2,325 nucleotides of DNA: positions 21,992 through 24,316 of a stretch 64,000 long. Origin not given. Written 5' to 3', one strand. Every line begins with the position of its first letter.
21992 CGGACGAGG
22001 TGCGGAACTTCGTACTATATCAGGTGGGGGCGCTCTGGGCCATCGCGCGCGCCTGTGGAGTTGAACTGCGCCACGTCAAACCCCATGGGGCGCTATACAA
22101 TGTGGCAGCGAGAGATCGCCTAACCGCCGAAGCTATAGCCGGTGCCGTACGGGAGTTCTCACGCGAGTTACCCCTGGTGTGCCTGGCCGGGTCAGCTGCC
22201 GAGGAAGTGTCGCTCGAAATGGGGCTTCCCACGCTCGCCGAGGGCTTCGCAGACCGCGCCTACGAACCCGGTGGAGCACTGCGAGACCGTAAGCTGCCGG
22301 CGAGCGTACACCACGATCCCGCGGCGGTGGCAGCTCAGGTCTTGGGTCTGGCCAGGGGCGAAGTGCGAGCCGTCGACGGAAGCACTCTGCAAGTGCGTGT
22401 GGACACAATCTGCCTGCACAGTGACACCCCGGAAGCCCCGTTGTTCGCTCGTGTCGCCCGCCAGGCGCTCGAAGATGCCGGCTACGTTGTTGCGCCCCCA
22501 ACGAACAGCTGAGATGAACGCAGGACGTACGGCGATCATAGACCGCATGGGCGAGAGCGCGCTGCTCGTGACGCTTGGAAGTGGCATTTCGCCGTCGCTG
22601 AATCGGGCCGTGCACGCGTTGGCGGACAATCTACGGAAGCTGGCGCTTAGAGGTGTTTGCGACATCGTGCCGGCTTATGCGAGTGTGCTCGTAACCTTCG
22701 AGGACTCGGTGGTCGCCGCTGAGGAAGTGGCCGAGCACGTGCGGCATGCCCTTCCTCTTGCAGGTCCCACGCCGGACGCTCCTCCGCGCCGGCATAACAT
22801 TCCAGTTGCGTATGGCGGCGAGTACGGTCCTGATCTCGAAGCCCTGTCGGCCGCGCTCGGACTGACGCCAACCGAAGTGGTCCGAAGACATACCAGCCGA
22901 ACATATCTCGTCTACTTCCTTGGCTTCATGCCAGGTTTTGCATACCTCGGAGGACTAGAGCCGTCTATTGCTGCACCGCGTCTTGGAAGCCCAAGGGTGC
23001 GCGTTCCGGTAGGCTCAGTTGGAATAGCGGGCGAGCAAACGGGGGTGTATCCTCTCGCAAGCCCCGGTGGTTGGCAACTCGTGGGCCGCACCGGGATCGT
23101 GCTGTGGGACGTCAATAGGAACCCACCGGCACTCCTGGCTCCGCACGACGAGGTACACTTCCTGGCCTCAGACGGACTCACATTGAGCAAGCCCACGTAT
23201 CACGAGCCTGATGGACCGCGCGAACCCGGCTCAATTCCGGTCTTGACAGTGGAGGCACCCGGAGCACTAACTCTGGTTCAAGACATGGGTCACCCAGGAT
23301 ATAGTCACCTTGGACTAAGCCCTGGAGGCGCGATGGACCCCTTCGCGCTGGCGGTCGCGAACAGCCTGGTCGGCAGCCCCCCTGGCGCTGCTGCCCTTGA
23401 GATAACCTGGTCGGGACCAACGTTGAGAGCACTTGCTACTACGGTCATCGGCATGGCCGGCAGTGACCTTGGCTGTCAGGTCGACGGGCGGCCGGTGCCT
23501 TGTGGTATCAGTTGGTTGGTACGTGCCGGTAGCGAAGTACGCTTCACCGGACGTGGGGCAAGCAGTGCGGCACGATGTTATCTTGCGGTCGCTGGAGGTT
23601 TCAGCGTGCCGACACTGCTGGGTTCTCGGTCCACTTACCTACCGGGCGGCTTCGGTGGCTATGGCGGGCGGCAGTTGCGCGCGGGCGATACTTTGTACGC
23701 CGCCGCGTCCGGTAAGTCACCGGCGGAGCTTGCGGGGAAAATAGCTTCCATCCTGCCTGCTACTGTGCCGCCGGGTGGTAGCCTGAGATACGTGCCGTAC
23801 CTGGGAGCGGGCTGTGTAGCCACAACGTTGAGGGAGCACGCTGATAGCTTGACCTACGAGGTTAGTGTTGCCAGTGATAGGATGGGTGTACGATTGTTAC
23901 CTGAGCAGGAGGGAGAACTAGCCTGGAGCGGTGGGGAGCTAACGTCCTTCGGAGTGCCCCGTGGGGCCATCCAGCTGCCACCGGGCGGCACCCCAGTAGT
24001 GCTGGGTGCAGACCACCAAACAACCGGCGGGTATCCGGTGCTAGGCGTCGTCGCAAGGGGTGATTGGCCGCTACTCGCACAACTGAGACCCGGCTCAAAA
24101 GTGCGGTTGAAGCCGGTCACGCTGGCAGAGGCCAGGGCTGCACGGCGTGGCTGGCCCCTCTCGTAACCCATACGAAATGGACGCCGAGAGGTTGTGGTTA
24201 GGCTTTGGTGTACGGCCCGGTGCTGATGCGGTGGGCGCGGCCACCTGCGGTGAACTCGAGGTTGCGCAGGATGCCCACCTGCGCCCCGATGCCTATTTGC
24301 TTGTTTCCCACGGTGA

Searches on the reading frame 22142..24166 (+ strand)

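Call 72: search_protein_families(library=pfam, proteins=[window:22142-24166:+], max_evalue=0.00001)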
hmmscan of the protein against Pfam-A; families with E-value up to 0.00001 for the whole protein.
window:22142-24166:+ (674 aa): 2 families
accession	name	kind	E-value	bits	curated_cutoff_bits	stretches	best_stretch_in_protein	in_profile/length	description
PF02626.20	CT_A_B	-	2e-73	247.7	25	1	390-657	1-260/261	Carboxyltransferase domain, subdomain A and B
PF02682.21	CT_C_D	-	5.7e-71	238.8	22.1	1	133-332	3-202/202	Carboxyltransferase domain, subdomain C and D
